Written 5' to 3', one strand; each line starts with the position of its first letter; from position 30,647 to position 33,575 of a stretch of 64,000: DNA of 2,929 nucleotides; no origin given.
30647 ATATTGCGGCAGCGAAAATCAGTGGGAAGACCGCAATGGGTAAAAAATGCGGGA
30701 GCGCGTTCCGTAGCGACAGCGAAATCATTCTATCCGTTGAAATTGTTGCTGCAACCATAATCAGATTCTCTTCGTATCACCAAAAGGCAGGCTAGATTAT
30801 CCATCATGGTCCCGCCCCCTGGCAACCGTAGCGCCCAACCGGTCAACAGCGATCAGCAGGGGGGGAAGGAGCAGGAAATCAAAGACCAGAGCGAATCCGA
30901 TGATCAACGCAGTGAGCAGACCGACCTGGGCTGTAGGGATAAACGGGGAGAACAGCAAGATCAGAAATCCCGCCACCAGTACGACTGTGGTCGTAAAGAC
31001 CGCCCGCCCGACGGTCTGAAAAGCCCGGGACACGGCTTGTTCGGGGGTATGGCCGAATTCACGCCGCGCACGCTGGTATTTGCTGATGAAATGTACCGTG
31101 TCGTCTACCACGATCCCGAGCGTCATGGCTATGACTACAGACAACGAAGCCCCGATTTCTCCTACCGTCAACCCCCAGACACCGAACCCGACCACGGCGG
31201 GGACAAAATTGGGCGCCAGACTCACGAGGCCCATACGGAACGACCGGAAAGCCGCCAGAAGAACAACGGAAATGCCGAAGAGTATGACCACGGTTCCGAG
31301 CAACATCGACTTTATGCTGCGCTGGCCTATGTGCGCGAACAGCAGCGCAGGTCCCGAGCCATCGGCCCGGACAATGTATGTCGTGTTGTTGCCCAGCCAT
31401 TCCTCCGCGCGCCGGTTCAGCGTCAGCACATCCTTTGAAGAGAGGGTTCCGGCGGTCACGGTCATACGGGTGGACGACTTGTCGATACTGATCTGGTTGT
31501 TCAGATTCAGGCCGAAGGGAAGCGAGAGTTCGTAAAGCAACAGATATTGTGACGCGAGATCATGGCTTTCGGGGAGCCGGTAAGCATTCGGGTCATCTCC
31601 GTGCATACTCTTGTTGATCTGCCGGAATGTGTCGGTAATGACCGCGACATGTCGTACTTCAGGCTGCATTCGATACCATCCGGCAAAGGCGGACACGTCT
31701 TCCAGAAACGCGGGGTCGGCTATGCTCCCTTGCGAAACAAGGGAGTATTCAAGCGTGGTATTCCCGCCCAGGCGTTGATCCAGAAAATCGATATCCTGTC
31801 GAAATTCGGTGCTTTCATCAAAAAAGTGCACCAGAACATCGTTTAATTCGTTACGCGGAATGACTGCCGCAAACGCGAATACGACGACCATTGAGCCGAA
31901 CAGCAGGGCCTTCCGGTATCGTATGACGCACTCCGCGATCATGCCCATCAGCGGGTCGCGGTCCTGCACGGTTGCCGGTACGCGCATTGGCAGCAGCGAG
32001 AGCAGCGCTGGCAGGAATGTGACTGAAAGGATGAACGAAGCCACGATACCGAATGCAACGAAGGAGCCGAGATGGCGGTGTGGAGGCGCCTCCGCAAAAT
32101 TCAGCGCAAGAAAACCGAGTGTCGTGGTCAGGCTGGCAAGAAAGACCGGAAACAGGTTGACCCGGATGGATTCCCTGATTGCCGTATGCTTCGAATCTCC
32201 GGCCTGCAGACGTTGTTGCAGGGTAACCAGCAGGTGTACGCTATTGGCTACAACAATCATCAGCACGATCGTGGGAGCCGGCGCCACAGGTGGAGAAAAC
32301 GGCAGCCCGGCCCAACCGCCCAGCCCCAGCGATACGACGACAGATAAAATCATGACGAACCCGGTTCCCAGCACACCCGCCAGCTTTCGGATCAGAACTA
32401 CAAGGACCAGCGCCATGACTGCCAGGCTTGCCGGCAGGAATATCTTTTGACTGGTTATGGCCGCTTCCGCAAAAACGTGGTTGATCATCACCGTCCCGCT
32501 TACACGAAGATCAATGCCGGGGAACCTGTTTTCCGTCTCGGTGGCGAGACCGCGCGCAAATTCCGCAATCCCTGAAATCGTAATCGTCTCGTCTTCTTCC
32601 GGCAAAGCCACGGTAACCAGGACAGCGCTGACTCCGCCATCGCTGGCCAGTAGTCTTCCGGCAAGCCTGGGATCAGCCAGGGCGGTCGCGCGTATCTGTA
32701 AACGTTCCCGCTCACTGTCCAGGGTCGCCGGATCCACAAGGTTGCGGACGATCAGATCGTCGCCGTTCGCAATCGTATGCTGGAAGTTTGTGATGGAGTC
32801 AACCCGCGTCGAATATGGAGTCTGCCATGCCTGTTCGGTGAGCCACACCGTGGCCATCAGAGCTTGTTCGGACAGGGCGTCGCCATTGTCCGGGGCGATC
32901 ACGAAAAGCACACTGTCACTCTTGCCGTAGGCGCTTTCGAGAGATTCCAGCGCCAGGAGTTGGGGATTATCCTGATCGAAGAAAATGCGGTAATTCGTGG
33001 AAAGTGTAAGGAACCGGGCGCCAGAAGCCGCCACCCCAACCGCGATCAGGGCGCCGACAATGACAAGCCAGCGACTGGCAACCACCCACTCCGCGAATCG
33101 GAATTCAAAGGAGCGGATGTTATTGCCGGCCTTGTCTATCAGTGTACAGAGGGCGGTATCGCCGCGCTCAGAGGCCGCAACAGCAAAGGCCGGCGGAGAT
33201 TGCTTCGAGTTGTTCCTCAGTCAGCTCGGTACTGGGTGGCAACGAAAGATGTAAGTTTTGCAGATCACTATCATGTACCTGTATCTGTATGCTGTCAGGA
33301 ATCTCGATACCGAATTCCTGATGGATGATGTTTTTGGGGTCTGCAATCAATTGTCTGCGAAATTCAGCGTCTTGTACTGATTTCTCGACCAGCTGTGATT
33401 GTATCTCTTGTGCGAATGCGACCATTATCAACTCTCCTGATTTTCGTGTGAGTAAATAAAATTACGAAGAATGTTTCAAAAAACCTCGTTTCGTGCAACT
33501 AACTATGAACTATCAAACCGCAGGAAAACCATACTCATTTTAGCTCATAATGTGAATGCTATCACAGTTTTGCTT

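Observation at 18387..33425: Candidate new RiPP system: NHLP precursor with a six-residue tri-cysteine core (LCCCGL) and an unusual lipid-type tailoring set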

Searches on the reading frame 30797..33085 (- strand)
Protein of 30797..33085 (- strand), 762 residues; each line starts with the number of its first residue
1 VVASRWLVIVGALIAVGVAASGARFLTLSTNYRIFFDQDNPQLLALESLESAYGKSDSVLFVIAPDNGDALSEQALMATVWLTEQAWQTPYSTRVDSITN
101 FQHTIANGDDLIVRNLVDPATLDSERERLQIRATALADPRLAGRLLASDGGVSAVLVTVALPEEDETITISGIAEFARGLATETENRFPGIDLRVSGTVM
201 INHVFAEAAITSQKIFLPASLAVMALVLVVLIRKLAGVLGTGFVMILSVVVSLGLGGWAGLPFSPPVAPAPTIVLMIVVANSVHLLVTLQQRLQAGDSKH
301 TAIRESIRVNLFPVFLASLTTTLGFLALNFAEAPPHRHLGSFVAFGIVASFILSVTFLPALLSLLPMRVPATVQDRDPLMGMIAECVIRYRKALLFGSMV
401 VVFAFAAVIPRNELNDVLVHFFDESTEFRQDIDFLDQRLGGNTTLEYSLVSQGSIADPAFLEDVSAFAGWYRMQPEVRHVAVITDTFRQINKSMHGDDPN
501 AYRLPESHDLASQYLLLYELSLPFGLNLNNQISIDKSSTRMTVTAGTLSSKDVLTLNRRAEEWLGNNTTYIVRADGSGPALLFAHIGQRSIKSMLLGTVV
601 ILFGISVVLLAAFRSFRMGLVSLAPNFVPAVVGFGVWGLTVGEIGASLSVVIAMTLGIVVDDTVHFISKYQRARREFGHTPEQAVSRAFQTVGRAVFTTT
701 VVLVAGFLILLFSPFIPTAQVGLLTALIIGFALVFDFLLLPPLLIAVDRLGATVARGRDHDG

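Call 5: search_protein_families(library=pfam, proteins=[window:30797-33085:-], max_evalue=0.01)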
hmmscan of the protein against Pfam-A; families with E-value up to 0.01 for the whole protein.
window:30797-33085:- (762 aa): 4 families
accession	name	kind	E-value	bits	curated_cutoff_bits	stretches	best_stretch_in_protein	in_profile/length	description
PF03176.21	MMPL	-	2.4e-27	96.2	20.5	2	101-369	60-306/333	MMPL family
PF12349.14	Sterol-sensing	-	1.1e-09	38.7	22.3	1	243-365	14-136/153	Sterol-sensing domain of SREBP cleavage-activation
PF02460.24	Patched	-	4.2e-07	30.3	23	1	238-363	31-155/156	Patched SSD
PF00873.25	ACR_tran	-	0.00055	18.2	28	1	596-711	338-450/1021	AcrB/AcrD/AcrF family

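Call 6: search_protein_families(library=ncbifam, proteins=[window:30797-33085:-], max_evalue=0.01)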
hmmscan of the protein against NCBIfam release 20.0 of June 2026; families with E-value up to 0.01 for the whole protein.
window:30797-33085:- (762 aa): 10 families
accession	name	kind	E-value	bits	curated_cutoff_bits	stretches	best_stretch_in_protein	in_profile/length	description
TIGR00921.1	2A067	subfamily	1.1e-40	139.4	351.9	2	5-367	4-348/733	hydrophobe/amphiphile efflux-3 (HAE3) family transporter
TIGR00833.1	actII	subfamily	4.8e-29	101.2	874.7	3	584-752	168-337/910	MMPL family RND transporter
TIGR03480.1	HpnN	hypoth_equivalog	1.9e-25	89.1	751.85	2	188-427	246-484/862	hopanoid biosynthesis associated RND transporter like protein HpnN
TIGR00915.1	2A0602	subfamily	3.6e-05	21.8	940.35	1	594-715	340-461/1050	efflux RND transporter permease subunit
NF046001.1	SecDF_plasm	equivalog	0.0002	19.6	500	1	203-365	340-503/878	protein translocase subunit SecDF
NF000282.2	RND_permease_1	subfamily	0.0003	18.8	1250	1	595-710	343-455/1029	multidrug efflux RND transporter permease subunit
NF007131.0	PRK09577.1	equivalog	0.00094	17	1768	1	583-735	331-483/1045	multidrug efflux RND transporter permease subunit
NF052374.1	HopndTporHpnN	equivalog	0.0015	16.7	1100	1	294-409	355-469/858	hopanoid transporter HpnN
NF052608.1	TrhMmycExpMmpL3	equivalog_domain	0.0033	15.8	1400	1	650-716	245-310/992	trehalose monomycolate exporter MmpL3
TIGR00914.1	2A0601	subfamily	0.0061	14.3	701.45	0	207-368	874-1038/1051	CusA/CzcA family heavy metal efflux RND transporter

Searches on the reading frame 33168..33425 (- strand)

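Call 5: search_protein_families(library=pfam, proteins=[window:33168-33425:-], max_evalue=0.01)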
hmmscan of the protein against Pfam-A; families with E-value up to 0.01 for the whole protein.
window:33168-33425:- (85 aa): 3 families
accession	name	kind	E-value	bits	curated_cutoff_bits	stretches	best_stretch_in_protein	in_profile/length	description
PF02979.21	NHase_alpha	-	2.4e-08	34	27.2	1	18-74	113-172/184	Nitrile hydratase, alpha chain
PF14407.11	Frankia_peptide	-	0.0013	19.4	48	1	12-35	5-28/63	Ribosomally synthesized peptide prototyped by Frankia Franean1_4349.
PF19398.4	DurB-like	-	0.0024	18.6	26.6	1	9-49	3-43/81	Lantibiotic duramycin B-like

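Call 6: search_protein_families(library=ncbifam, proteins=[window:33168-33425:-], max_evalue=0.01)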
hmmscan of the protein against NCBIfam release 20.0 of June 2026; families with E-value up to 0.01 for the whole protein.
window:33168-33425:- (85 aa): 6 families
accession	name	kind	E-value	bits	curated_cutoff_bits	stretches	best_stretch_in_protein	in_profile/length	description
TIGR03793.1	leader_NHLP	domain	3e-20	71.9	50.9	1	6-79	3-77/77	NHLP leader peptide family RiPP precursor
TIGR01323.1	nitrile_alph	equivalog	3.7e-07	29.9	249.85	1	18-74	113-172/189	nitrile hydratase subunit alpha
TIGR03887.1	thiocyan_alph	equivalog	3.9e-07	30.1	291.45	1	19-74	125-179/200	thiocyanate hydrolase subunit gamma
NF038399.1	NH_RiPP_Os17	domain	5.7e-07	29.5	40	1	11-37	5-30/63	Os1348 family NHLP clan protein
TIGR03795.1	RNP_Burkhold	subfamily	1.3e-05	25.5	41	1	13-58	21-66/114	BMA_0021/BMA_0022 family TOMM bacteriocin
NF033431.1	cinnamycin_RiPP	subfamily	0.00069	20.2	35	1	10-56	2-45/81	cinnamycin family lantibiotic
